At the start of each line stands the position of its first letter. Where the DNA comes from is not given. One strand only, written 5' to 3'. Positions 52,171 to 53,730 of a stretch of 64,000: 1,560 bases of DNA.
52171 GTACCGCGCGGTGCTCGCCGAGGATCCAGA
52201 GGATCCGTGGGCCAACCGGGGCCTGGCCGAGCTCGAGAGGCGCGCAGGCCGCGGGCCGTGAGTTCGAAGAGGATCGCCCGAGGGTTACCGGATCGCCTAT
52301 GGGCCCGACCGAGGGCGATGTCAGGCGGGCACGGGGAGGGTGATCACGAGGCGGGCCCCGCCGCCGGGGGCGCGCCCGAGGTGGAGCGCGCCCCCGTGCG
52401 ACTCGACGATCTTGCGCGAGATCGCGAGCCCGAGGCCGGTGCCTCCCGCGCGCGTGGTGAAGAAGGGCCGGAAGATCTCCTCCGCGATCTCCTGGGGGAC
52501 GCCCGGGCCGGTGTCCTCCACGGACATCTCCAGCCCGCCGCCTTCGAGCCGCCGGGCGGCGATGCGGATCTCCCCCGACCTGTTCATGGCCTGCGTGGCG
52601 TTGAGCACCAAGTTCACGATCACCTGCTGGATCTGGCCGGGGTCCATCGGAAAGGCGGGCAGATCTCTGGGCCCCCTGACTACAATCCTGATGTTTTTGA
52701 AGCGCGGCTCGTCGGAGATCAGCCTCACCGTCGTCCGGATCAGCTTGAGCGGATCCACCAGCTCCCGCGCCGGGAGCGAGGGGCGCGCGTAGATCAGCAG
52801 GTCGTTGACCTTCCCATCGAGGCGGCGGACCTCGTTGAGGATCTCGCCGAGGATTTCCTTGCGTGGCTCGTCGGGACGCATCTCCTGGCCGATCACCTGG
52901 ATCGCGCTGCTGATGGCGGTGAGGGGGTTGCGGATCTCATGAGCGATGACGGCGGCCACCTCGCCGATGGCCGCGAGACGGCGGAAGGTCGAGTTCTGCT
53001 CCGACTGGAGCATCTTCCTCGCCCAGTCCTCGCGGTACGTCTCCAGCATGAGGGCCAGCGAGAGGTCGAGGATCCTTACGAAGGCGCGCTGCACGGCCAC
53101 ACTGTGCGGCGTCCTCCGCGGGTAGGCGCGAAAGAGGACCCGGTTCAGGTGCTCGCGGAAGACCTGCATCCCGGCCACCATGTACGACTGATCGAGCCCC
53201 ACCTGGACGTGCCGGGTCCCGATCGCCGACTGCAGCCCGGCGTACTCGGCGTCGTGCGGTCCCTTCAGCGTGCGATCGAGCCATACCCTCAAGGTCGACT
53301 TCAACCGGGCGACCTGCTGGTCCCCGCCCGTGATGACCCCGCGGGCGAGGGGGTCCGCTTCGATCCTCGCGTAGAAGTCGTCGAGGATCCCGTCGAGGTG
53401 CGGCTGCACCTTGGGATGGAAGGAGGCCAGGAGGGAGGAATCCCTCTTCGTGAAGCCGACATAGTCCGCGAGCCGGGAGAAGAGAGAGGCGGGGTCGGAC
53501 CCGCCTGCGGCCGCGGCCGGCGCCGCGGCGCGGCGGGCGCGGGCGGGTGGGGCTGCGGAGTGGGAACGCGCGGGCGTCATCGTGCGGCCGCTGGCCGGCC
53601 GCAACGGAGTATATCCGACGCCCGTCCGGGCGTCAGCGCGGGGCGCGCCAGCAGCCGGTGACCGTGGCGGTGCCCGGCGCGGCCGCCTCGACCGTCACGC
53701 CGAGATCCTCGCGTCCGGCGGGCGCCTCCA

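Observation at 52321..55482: Cbc-like module (9-heme cytochrome c plus b-type cytochrome) transcriptionally linked to a globin-coupled histidine kinase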

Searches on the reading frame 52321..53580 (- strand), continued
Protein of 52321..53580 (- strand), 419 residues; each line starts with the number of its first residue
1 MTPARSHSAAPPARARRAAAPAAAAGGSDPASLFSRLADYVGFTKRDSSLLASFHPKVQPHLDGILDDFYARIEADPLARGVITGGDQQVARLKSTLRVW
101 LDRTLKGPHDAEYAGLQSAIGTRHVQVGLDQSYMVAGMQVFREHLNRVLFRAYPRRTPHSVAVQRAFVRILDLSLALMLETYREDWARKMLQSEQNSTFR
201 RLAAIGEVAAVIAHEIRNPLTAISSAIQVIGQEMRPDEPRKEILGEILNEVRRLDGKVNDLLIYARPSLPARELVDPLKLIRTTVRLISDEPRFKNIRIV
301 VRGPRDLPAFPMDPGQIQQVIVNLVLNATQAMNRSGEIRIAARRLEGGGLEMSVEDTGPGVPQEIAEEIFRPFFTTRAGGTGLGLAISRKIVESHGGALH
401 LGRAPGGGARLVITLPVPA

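Call 60: find_encoding_contigs(protein=P0128, flank=9000, max_places=1)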
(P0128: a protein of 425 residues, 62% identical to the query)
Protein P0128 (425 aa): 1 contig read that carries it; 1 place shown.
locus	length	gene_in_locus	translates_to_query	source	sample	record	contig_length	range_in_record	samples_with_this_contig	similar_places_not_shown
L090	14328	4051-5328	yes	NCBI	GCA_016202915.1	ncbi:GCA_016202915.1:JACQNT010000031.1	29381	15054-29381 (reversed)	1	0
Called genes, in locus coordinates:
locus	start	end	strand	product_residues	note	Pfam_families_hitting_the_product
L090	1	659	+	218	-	PF02775:TPP_enzyme_C (weak)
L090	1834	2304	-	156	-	-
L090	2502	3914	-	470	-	PF03264:Cytochrom_NNT, PF14522:Cytochrome_C7 (faint)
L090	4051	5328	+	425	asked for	PF11563:Protoglobin, PF00512:HisKA, PF02518:HATPase_c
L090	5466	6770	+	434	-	PF00989:PAS, PF08448:PAS_4, PF13188:PAS_8 (faint), PF13426:PAS_9, PF08447:PAS_3, PF00512:HisKA, PF02518:HATPase_c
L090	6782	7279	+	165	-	PF22113:Mtrc-MtrF_II-IV_dom (faint), PF14522:Cytochrome_C7 (faint), PF09699:Paired_CXXCH_1 (faint), PF13435:Cytochrome_C554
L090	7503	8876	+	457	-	PF00072:Response_reg, PF00158:Sigma54_activat, PF14532:Sigma54_activ_2, PF00004:AAA (faint), PF07728:AAA_5, PF25601:AAA_lid_14, PF02954:HTH_8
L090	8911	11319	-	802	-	PF00033:Cytochrome_B, PF13631:Cytochrom_B_N_2, PF00032:Cytochrom_B_C, PF02085:Cytochrom_CIII (faint), PF09699:Paired_CXXCH_1 (faint), PF14522:Cytochrome_C7 (faint), PF22113:Mtrc-MtrF_II-IV_dom (faint), PF14537:Cytochrom_c3_2 (weak)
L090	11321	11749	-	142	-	PF25471:TM_PetC (weak), PF00355:Rieske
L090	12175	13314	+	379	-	PF04055:Radical_SAM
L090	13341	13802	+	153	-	PF00034:Cytochrom_C (weak), PF13442:Cytochrome_CBB3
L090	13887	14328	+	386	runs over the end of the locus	PF14522:Cytochrome_C7 (faint), PF13435:Cytochrome_C554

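Call 61: find_encoding_contigs(protein=P0136, flank=9000, max_places=1)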
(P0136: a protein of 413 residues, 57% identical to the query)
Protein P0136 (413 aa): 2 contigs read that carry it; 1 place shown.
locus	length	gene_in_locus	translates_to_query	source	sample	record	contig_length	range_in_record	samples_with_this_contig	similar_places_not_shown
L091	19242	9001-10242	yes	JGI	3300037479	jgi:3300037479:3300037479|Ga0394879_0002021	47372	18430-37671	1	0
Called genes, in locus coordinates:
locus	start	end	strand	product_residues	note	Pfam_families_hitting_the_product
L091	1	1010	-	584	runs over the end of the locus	PF13145:Rotamase_2 (weak), PF13616:Rotamase_3 (weak), PF00639:Rotamase, PF13145:Rotamase_2, PF00639:Rotamase, PF13616:Rotamase_3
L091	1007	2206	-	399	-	-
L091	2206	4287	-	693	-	-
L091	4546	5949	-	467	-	PF03264:Cytochrom_NNT, PF14522:Cytochrome_C7 (faint)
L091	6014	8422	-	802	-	PF00033:Cytochrome_B, PF13631:Cytochrom_B_N_2, PF00032:Cytochrom_B_C, PF02085:Cytochrom_CIII (faint), PF09699:Paired_CXXCH_1 (faint), PF14522:Cytochrome_C7 (faint), PF14537:Cytochrom_c3_2 (faint), PF22113:Mtrc-MtrF_II-IV_dom (faint)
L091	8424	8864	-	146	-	PF25471:TM_PetC (weak), PF00355:Rieske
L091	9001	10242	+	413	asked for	PF11563:Protoglobin, PF00512:HisKA, PF02518:HATPase_c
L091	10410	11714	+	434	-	PF00989:PAS, PF08448:PAS_4, PF13188:PAS_8 (faint), PF13426:PAS_9, PF08447:PAS_3, PF00512:HisKA, PF02518:HATPase_c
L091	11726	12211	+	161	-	PF14522:Cytochrome_C7 (faint), PF13435:Cytochrome_C554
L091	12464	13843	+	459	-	PF00072:Response_reg, PF00158:Sigma54_activat, PF14532:Sigma54_activ_2, PF00004:AAA (weak), PF07728:AAA_5, PF25601:AAA_lid_14, PF02954:HTH_8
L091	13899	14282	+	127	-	PF02566:OsmC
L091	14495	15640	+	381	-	PF04055:Radical_SAM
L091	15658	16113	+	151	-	PF00034:Cytochrom_C, PF13442:Cytochrome_CBB3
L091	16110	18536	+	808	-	PF00708:Acylphosphatase, PF07503:zf-HYPF, PF01300:Sua5_yciO_yrdC, PF17788:HypF_C, PF22521:HypF_C_2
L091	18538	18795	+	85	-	PF01455:HupF_HypC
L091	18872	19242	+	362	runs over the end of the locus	PF01924:HypD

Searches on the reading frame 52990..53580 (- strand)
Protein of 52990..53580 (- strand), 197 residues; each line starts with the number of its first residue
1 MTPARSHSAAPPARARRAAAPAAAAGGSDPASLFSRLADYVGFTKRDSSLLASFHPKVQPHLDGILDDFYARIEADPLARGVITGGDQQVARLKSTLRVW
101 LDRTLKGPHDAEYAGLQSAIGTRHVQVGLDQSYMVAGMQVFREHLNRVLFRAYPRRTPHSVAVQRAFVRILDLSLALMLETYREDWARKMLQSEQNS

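Call 31: search_solved_structures(query=window:52990-53580:-, max_evalue=0.001, show_alignments=2)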
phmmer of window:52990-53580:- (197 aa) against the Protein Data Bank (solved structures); distinct sequences matched with E-value up to 0.001: 6.
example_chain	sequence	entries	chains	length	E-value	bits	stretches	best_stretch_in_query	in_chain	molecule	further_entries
5ohe_A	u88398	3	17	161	8.6e-30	107.1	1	29-185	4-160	Globin-coupled histidine kinase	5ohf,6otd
2w31_A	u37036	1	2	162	7e-13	52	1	40-191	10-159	GLOBIN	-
1or4_A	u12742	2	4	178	6.3e-05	26.1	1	50-180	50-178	Heme-based aerotactic transducer hemAT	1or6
8h17_A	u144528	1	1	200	7.4e-05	25.8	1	29-189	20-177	Tlr1989 protein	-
4uii_A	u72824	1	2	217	0.00056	23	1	59-189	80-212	GGDEF DOMAIN PROTEIN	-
4zvb_A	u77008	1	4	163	0.00089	22.3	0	52-184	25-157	Diguanylate cyclase DosC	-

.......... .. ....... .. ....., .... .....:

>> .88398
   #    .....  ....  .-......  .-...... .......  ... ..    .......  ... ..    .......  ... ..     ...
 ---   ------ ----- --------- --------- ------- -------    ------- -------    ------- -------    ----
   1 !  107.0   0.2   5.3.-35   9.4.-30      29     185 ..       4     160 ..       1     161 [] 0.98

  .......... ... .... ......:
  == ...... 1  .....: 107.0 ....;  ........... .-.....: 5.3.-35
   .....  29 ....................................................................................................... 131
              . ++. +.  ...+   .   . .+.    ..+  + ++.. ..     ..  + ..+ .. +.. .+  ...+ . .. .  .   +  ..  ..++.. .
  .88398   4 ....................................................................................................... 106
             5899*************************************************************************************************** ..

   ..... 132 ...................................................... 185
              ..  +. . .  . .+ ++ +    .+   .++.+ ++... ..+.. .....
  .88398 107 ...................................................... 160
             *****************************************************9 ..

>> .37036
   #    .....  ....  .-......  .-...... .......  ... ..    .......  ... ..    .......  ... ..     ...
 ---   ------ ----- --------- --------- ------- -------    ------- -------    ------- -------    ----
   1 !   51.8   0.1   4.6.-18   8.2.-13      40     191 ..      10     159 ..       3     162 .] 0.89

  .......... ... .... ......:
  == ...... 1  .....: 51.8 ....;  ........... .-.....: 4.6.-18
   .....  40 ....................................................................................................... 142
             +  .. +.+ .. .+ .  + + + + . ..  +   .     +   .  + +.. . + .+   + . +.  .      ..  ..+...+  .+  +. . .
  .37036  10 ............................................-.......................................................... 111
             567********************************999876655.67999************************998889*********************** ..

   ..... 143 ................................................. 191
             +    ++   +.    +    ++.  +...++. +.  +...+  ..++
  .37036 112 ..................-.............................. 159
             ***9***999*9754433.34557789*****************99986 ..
